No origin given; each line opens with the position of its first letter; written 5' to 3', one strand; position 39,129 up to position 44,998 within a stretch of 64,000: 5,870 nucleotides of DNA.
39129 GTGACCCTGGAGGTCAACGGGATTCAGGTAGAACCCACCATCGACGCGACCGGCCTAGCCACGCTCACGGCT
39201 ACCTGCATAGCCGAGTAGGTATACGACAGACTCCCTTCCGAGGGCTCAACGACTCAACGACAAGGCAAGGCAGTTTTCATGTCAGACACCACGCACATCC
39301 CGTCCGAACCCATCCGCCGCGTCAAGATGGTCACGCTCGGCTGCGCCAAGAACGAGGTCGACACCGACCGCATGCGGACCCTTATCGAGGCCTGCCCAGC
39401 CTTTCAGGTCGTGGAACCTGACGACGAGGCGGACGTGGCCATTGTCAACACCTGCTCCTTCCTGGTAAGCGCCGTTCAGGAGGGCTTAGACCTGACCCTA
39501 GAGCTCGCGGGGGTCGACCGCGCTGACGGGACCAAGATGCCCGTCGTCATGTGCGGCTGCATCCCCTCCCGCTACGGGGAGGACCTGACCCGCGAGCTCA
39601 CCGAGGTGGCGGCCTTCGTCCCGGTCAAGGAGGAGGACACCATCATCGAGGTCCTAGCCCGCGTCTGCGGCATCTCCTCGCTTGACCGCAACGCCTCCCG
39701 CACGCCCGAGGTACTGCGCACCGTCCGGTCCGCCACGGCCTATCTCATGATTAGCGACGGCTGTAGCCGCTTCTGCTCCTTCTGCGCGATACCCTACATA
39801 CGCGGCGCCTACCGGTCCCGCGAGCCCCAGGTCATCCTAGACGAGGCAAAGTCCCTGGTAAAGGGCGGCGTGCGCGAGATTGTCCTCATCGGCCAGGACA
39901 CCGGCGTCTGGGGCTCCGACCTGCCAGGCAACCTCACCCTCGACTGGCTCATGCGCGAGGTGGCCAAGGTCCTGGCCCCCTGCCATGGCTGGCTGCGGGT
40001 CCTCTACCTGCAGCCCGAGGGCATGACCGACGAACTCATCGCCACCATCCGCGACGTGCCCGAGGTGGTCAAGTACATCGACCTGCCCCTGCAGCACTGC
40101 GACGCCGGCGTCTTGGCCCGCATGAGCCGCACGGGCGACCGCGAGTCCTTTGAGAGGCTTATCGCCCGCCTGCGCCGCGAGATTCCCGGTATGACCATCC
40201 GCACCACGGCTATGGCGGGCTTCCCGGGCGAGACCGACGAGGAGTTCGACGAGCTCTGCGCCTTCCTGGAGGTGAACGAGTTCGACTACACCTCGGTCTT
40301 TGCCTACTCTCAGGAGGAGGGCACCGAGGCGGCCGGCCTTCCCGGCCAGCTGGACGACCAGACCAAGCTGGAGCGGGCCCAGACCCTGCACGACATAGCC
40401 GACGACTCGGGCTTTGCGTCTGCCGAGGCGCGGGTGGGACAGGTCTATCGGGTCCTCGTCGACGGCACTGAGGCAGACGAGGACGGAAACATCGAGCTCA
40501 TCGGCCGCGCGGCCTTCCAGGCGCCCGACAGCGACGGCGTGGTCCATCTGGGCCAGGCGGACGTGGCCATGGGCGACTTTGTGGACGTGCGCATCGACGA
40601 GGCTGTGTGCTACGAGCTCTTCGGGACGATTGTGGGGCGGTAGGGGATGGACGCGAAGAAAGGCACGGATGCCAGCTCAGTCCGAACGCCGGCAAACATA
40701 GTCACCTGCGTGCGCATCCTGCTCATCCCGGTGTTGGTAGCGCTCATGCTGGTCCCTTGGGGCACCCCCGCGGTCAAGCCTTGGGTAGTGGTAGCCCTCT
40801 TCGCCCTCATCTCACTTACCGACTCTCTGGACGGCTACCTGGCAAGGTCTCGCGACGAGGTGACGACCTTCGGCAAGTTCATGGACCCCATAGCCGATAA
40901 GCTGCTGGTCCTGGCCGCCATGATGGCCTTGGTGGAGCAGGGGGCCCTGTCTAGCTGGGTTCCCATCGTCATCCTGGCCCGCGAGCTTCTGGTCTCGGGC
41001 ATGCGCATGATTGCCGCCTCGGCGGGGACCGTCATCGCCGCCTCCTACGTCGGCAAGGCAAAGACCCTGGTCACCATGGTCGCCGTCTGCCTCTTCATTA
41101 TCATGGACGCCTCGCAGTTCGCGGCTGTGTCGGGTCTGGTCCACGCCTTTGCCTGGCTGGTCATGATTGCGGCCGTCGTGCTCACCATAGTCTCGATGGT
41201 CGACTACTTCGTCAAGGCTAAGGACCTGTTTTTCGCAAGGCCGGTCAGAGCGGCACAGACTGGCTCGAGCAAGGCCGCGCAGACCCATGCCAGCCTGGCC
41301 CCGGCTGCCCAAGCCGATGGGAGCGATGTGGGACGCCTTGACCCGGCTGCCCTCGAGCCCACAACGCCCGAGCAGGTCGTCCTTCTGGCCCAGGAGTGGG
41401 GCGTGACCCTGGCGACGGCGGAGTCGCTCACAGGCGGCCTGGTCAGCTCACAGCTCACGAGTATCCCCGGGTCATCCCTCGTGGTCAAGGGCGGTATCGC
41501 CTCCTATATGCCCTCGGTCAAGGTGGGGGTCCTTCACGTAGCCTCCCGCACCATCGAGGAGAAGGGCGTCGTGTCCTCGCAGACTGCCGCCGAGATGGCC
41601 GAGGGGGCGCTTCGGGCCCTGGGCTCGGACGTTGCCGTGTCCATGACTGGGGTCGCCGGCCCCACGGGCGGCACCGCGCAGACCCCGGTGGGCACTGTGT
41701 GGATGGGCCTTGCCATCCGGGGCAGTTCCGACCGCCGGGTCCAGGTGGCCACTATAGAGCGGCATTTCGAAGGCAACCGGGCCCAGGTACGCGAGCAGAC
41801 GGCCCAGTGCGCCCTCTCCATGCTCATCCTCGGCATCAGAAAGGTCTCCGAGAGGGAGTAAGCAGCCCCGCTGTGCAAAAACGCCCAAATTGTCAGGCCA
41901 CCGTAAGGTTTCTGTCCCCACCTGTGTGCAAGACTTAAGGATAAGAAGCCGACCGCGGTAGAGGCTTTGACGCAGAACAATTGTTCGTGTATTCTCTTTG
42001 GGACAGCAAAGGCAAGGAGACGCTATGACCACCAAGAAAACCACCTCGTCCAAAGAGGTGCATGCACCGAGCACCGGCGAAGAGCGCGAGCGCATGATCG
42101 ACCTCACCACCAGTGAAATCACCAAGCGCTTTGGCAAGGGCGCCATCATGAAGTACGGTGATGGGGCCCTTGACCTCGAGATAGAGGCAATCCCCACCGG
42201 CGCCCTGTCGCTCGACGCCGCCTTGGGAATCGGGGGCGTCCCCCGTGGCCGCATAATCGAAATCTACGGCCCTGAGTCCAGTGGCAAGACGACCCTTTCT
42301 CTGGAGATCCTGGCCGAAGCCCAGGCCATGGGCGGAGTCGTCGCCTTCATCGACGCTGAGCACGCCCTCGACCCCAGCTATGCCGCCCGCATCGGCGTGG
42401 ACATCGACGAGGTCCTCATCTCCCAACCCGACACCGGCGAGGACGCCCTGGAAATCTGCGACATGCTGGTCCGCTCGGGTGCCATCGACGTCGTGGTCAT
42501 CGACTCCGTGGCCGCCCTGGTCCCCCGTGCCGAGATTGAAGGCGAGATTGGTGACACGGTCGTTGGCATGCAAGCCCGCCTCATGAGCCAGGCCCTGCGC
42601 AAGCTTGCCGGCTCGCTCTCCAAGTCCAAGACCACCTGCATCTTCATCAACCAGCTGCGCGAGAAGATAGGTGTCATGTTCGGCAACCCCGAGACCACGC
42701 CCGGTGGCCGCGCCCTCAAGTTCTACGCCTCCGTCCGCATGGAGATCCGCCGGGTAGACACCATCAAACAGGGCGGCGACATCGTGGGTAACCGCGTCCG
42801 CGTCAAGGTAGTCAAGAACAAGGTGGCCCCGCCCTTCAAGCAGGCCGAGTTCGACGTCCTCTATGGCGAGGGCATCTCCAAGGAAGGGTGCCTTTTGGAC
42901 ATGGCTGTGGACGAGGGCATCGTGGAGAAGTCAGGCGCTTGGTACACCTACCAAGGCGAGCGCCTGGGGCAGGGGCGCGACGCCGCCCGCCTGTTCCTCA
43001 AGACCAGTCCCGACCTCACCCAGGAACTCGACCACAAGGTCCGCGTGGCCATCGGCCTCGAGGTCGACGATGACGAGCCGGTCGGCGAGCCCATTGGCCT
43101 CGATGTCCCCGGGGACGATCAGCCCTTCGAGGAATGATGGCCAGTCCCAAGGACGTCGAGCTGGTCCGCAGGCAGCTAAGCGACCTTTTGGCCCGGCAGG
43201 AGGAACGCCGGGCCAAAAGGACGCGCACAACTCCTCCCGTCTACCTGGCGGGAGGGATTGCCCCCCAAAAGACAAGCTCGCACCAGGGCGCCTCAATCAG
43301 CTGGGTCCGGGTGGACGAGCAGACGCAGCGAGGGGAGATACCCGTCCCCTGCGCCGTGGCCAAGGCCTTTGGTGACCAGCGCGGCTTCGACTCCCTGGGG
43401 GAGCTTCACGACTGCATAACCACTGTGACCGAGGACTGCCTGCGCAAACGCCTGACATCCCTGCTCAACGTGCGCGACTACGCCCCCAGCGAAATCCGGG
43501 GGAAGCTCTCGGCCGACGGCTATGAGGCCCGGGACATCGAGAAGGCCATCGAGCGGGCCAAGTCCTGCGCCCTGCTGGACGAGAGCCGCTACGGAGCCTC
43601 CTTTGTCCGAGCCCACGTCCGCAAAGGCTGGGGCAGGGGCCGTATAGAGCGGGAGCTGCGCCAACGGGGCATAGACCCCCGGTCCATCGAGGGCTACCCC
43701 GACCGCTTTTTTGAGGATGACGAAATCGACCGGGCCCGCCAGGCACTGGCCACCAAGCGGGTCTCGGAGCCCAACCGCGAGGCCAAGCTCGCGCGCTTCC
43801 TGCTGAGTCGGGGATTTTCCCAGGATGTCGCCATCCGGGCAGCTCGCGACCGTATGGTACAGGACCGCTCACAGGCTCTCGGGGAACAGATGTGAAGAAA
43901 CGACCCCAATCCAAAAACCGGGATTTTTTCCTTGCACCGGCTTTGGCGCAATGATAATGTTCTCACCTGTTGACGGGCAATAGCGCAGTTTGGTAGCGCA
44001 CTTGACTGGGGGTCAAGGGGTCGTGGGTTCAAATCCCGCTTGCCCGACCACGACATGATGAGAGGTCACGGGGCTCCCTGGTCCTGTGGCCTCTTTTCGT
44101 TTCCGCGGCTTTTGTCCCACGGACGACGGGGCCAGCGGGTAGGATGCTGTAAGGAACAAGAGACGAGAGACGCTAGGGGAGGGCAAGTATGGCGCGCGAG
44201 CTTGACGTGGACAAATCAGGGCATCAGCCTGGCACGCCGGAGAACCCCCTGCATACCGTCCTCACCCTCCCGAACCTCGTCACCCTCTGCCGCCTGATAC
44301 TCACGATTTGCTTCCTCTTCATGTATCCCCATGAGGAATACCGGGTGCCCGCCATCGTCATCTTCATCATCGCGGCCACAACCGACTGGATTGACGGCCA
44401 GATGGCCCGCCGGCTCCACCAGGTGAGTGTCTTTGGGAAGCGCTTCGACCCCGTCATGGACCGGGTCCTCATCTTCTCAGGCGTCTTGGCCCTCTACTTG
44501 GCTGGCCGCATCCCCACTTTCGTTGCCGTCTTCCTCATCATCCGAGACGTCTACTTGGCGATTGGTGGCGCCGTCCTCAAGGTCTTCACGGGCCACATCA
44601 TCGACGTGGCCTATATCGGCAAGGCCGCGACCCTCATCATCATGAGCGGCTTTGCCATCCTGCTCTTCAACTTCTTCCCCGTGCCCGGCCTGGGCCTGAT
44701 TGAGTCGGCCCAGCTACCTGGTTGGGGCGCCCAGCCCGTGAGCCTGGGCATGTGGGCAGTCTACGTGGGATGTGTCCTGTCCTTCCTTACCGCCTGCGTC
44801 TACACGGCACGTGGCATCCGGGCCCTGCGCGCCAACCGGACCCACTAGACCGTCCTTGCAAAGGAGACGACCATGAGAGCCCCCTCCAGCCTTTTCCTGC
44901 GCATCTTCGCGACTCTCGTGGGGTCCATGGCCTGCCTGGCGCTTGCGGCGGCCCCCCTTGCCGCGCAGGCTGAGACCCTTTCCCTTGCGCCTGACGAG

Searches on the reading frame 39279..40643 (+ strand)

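Call 24: search_protein_families(library=pfam, proteins=[window:39279-40643:+])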
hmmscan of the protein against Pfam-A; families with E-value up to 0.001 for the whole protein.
window:39279-40643:+ (454 aa): 4 families
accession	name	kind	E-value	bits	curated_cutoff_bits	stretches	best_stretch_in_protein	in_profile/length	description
PF04055.27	Radical_SAM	-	1.1e-21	78.2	29.5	1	158-330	3-166/166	Radical SAM superfamily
PF00919.26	UPF0004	-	9.2e-17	61.3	27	1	14-113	1-96/98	Uncharacterized protein family UPF0004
PF18693.7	TRAM_2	-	5.1e-14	52.6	27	1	386-452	1-63/63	TRAM domain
PF01938.26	TRAM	-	0.00054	20.2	21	0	385-452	3-61/61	TRAM domain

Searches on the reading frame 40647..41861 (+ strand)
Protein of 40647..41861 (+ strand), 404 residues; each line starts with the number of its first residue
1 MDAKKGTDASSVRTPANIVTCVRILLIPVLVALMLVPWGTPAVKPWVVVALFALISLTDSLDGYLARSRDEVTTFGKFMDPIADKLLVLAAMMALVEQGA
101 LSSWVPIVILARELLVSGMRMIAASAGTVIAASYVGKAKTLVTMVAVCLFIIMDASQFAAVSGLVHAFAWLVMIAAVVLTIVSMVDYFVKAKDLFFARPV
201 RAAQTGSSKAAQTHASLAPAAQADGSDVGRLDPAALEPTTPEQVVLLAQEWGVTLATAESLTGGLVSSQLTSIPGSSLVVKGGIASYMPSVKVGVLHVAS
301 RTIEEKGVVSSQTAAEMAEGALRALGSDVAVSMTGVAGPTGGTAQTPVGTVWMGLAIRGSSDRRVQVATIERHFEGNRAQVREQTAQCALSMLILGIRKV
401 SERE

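Call 24: search_protein_families(library=pfam, proteins=[window:40647-41861:+])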
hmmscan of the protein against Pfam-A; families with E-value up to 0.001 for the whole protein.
window:40647-41861:+ (404 aa): 2 families
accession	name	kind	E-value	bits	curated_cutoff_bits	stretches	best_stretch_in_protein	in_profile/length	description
PF02464.23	CinA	-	1.8e-46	158.1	23.5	1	241-393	5-151/155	Competence-damaged protein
PF01066.26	CDP-OH_P_transf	-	2e-38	132.6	22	1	15-181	3-151/152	CDP-alcohol phosphatidyltransferase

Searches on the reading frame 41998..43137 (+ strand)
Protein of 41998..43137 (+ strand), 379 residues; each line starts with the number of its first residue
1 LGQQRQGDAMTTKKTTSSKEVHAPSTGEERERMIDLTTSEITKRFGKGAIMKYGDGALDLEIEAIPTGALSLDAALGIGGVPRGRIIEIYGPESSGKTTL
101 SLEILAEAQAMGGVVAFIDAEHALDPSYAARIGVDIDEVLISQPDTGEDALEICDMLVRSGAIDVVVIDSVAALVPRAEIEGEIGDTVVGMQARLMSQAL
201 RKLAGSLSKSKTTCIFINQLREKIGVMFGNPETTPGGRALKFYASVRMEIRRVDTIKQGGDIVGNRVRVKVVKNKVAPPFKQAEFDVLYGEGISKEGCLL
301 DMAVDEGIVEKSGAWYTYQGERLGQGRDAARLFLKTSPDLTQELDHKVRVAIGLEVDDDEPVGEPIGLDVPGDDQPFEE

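Call 24: search_protein_families(library=pfam, proteins=[window:41998-43137:+])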
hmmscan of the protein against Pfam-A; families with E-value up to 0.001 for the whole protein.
window:41998-43137:+ (379 aa): 7 families
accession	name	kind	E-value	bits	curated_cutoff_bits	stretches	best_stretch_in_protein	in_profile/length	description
PF00154.27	RecA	-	4e-135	449.7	27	1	33-294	2-262/262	recA bacterial DNA recombination protein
PF21096.2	RecA_C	-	8.2e-24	83.9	27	1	297-352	1-56/57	RecA C-terminal domain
PF06745.19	ATPase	-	4.2e-08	33.3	26.6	1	65-222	1-166/231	KaiC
PF08423.17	Rad51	-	1.4e-06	28.2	22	1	63-252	6-211/244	Rad51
PF01637.24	ATPase_2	-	8.2e-05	23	33.2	1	85-132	21-68/225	ATPase domain predominantly from Archaea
PF13191.12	AAA_16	-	9.1e-05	23.4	32.6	1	82-220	22-141/167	AAA ATPase domain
PF13479.12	AAA_24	-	9.8e-05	22.7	27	1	87-175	5-77/195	AAA domain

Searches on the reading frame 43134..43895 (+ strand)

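Call 24: search_protein_families(library=pfam, proteins=[window:43134-43895:+])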
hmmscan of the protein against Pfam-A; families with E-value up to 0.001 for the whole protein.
window:43134-43895:+ (253 aa): 3 families
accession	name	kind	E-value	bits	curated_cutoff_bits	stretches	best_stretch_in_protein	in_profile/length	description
PF02631.22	RecX_HTH2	-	2.1e-12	47.5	26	1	149-186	1-39/42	RecX, second three-helix domain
PF21982.2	RecX_HTH1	-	7.7e-07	29.4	26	1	110-141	8-39/40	RecX, first three-helix domain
PF21981.2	RecX_HTH3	-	5.1e-06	27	26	1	201-234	7-45/48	RecX, third three-helix domain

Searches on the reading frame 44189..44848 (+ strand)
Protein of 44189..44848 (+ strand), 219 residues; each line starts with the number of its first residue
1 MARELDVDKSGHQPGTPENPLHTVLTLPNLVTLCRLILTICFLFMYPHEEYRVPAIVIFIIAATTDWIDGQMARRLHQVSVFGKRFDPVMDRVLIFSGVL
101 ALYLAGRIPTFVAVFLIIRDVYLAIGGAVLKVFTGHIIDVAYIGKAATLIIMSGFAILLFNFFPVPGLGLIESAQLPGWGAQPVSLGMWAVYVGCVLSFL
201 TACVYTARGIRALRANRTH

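Call 45: search_protein_families(library=pfam, proteins=[window:44189-44848:+])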
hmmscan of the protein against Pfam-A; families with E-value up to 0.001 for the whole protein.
window:44189-44848:+ (219 aa): 1 family
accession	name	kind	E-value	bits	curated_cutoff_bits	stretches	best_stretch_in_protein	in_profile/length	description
PF01066.26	CDP-OH_P_transf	-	3e-30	106.1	22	1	25-186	1-138/152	CDP-alcohol phosphatidyltransferase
